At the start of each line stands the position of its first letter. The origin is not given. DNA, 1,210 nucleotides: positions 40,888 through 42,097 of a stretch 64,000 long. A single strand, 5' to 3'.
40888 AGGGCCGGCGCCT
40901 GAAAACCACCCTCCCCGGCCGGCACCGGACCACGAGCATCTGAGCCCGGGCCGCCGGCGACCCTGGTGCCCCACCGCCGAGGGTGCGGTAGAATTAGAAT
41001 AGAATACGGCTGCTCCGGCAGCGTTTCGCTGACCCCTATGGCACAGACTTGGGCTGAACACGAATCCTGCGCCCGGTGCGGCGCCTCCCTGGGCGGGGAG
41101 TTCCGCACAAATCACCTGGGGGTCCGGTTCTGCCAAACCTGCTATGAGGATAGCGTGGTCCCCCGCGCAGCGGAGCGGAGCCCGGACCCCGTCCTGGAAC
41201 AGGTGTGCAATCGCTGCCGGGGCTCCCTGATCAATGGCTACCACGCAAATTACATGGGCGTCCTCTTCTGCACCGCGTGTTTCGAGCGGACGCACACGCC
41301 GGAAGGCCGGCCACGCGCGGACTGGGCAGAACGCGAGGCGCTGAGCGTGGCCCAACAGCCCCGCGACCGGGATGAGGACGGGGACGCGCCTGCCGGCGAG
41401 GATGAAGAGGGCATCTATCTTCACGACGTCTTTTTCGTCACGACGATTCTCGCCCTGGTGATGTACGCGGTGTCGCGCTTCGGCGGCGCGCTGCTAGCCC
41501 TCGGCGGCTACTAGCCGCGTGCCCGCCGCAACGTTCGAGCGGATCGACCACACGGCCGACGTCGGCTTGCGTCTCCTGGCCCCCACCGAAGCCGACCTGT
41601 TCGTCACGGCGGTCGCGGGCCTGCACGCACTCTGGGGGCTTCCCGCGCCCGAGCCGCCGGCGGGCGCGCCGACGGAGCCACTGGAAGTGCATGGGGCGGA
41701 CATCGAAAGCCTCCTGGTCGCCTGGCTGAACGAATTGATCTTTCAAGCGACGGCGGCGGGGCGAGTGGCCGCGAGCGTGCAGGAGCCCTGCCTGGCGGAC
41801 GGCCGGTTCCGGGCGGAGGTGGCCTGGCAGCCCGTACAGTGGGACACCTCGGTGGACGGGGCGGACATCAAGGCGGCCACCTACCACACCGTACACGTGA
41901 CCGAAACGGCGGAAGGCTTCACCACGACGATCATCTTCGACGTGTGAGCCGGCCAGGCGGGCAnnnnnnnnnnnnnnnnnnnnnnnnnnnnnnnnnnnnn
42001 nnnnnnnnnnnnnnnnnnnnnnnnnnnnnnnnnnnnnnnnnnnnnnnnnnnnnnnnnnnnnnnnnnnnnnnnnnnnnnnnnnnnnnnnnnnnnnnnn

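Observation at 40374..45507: Extended RNA-repair-like operon: receiver, tandem zinc-ribbon membrane protein, archease, RtcB, pseudo-receiver patatin phospholipase, macro domain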

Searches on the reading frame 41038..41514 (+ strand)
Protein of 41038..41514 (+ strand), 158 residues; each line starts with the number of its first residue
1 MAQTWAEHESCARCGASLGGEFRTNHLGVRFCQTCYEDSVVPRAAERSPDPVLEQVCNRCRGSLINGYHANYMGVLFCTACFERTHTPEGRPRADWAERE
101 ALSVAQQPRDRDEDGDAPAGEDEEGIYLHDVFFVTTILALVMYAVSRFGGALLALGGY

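Call 3: search_protein_families(library=pfam, proteins=[window:41038-41511:+], max_evalue=0.01)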
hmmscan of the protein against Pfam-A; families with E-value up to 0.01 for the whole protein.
seq(158 aa): 2 families
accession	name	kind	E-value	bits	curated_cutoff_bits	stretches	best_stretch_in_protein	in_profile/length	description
PF22113.1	Mtrc-MtrF_II-IV_dom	-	0.0012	18.9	30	0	52-87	4-40/176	Outer membrane cytochrome MtrC/MtrF-like, domains II/IV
PF16366.10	CEBP_ZZ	-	0.0071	17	29.8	0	52-89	9-47/58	Cytoplasmic polyadenylation element-binding protein ZZ domain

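Call 31: search_protein_families(library=padloc, proteins=[window:41038-41514:+], max_evalue=0.01)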
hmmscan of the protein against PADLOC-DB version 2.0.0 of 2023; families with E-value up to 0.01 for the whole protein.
window:41038-41514:+ (158 aa): 0 families

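Call 32: search_protein_families(library=ncbifam, proteins=[window:41038-41514:+], max_evalue=0.001)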
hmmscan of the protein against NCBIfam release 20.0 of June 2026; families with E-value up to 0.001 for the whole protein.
window:41038-41514:+ (158 aa): 0 families
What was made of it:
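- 41038..41514 (+): Tandem zinc-ribbon (LIM-like) protein with a C-terminal membrane anchor (158 aa). No Pfam or NCBIfam family (calls 3, 32).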

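Call 35: find_homologous_proteins(query=A2, max_evalue=0.001)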
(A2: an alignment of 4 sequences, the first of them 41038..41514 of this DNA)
Query A2 (4 sequences) (158 aa, profile of the alignment): 42 proteins with E <= 0.001 among 8000 candidates.
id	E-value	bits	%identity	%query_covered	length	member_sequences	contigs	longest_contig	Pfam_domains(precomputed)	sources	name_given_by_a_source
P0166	4.2e-96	338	45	51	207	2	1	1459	-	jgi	jgi:hypothetical protein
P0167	9.5e-86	305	43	61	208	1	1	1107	-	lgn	-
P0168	1.8e-77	278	35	97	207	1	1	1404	-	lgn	-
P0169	7.9e-75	269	34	98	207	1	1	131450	-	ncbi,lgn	-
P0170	7.1e-72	259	64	99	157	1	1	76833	-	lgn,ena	-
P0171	9.4e-71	256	100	100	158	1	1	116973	-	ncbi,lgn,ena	-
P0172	7.6e-70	253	35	96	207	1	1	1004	-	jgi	jgi:hypothetical protein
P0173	4.0e-67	244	36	85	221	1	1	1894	PF00412.29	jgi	jgi:hypothetical protein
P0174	1.0e-64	236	41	55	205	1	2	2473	-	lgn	-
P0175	3.1e-63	231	78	100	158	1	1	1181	-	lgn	-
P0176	3.8e-63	231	44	51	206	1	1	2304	-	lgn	-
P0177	1.5e-62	229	46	57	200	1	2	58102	-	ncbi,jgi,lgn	jgi:hypothetical protein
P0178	5.2e-62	227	43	49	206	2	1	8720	-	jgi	jgi:hypothetical protein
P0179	5.2e-60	220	78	100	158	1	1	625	-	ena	-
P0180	6.7e-59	217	42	66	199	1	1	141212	-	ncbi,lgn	ncbi:MAG: hypothetical protein Kow0099_05010 [Candidatus Abyssubacteria bacterium]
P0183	1.8e-56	209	37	59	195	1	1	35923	-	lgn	-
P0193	9.2e-47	177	61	100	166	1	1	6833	-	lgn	-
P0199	4.3e-39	152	47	50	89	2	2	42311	PF00412.29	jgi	-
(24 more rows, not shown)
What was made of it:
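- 41038..41514 (+): The family is rare, 42 clusters (call 35).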

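Call 36: find_encoding_contigs(protein=P0169, flank=8000, max_places=1)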
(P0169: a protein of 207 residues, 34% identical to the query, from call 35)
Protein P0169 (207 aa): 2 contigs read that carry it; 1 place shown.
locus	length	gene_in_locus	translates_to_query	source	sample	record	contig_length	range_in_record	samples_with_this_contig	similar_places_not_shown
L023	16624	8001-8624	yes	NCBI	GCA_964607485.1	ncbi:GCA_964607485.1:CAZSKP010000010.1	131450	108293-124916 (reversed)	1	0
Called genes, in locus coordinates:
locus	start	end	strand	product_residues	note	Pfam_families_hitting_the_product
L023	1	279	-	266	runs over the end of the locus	PF00142:Fer4_NifH (weak), PF01656:CbiA, PF02374:ArsA_ATPase, PF06564:CBP_BcsQ, PF09140:MipZ (weak), PF10609:ParA, PF13614:AAA_31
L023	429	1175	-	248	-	PF02527:GidB, PF13847:Methyltransf_31, PF08242:Methyltransf_12 (weak), PF13649:Methyltransf_25 (weak)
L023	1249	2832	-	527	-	PF03065:Glyco_hydro_57, PF09210:BE_C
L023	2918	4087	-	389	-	PF16258:DUF4912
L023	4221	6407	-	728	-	PF03065:Glyco_hydro_57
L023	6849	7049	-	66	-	PF00313:CSD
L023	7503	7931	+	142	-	PF00072:Response_reg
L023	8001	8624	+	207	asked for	-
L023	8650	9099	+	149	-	PF01951:Archease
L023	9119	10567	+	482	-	PF01139:RtcB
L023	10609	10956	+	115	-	PF04430:DUF498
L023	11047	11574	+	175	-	PF01661:Macro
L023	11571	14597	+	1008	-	PF01547:SBP_bac_1, PF13416:SBP_bac_8, PF13320:GH123_cat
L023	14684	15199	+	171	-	PF04892:VanZ-LLP1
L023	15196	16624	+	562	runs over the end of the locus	PF00884:Sulfatase, PF01663:Phosphodiest (faint), PF16347:SGSH_C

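Call 37: find_encoding_contigs(protein=P0183, flank=8000, max_places=1)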
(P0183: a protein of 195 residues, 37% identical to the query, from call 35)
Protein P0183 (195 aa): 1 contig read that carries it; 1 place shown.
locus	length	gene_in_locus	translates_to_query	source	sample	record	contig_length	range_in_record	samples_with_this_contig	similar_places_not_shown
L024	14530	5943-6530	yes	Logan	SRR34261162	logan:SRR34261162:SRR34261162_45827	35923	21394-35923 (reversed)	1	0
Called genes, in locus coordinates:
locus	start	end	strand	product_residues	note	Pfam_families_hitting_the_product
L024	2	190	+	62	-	?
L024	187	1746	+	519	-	PF13231:PMT_2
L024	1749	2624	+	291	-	PF04794:YdjC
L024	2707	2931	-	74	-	-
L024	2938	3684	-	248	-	PF00512:HisKA, PF02518:HATPase_c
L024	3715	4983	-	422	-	PF23227:HEAT_MROH2B_C (faint), PF02985:HEAT (faint), PF13513:HEAT_EZ (faint), PF13646:HEAT_2, PF03130:HEAT_PBS (faint), PF00514:Arm (faint), PF01602:Adaptin_N (faint), PF13646:HEAT_2, +1 more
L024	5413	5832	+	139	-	PF00072:Response_reg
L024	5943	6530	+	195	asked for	-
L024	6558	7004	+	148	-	PF01951:Archease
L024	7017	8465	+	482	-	PF01139:RtcB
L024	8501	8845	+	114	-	PF04430:DUF498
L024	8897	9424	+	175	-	PF01661:Macro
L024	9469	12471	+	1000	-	PF01547:SBP_bac_1, PF13416:SBP_bac_8, PF13320:GH123_cat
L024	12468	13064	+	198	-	PF04892:VanZ-LLP1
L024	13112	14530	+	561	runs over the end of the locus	PF00884:Sulfatase, PF01663:Phosphodiest (faint), PF16347:SGSH_C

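Call 38: find_encoding_contigs(protein=P0199, flank=8000, max_places=1)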
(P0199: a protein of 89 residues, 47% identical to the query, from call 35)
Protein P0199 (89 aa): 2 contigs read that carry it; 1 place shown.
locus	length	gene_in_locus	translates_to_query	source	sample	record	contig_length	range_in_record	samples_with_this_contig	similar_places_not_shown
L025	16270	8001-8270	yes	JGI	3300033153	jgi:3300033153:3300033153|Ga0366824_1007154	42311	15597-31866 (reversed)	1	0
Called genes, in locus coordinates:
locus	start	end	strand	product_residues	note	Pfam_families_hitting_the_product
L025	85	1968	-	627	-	PF05157:MshEN, PF00437:T2SSE, PF13191:AAA_16 (weak), PF13401:AAA_22 (faint), PF12773:DZR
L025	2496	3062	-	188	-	-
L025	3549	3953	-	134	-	PF07883:Cupin_2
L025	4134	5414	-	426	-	PF00709:Adenylsucc_synt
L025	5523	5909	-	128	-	PF08899:DUF1844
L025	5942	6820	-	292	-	PF01634:HisG, PF08029:HisG_C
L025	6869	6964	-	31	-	-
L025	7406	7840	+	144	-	PF00072:Response_reg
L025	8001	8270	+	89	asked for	PF00412:LIM (faint)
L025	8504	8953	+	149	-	PF01951:Archease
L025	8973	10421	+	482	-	PF01139:RtcB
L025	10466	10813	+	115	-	PF04430:DUF498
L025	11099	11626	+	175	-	PF01661:Macro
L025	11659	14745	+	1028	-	PF01547:SBP_bac_1, PF13416:SBP_bac_8, PF13320:GH123_cat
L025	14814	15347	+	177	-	PF04892:VanZ-LLP1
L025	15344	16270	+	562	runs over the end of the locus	PF00884:Sulfatase, PF01663:Phosphodiest (faint), PF16347:SGSH_C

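Call 72: find_encoding_contigs(protein=P0193, flank=8000, max_places=2)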
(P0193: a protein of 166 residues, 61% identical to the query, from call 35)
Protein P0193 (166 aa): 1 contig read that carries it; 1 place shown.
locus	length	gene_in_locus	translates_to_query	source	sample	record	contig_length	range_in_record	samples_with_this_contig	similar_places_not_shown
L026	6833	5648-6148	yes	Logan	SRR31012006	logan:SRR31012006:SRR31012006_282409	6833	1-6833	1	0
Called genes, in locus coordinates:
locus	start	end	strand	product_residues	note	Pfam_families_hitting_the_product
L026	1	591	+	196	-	?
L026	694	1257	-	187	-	PF00857:Isochorismatase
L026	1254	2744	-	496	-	-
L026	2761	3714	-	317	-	PF03331:LpxC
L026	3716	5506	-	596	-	PF01019:G_glu_transpept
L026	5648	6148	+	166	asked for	-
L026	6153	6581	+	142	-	PF01951:Archease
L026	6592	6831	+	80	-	?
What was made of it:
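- The 94-nt receiver/zinc-ribbon spacer and the receiver-less relative L026 (call 72) allow more than one promoter.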

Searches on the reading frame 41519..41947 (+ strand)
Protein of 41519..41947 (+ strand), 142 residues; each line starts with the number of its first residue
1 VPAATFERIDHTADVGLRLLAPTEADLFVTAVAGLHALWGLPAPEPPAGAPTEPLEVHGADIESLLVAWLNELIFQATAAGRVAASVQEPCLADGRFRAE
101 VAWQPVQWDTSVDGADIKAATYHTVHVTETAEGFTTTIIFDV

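Call 3: search_protein_families(library=pfam, proteins=[window:41519-41947:+], max_evalue=0.01)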
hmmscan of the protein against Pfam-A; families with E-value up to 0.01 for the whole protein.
window:41519-41947:+ (142 aa): 1 family
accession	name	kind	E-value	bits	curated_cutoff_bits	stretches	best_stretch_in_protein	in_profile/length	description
PF01951.21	Archease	-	7.6e-25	88.2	25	1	6-142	1-136/136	Archease protein family (MTH1598/TM1083)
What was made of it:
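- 41519..41947 (+): Archease (142 aa, GTG start). PF01951, 88 bits (call 3).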

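Call 31: search_protein_families(library=padloc, proteins=[window:41519-41947:+], max_evalue=0.01)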
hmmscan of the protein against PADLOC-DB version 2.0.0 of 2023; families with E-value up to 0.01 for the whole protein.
window:41519-41947:+ (142 aa): 0 families

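Call 32: search_protein_families(library=ncbifam, proteins=[window:41519-41947:+], max_evalue=0.001)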
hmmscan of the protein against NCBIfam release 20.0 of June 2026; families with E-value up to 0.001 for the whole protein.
window:41519-41947:+ (142 aa): 1 family
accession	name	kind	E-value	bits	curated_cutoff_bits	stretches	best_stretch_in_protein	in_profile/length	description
NF001617.0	PRK00407.1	equivalog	3.5e-10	40.1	126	1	5-142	3-139/139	hypothetical protein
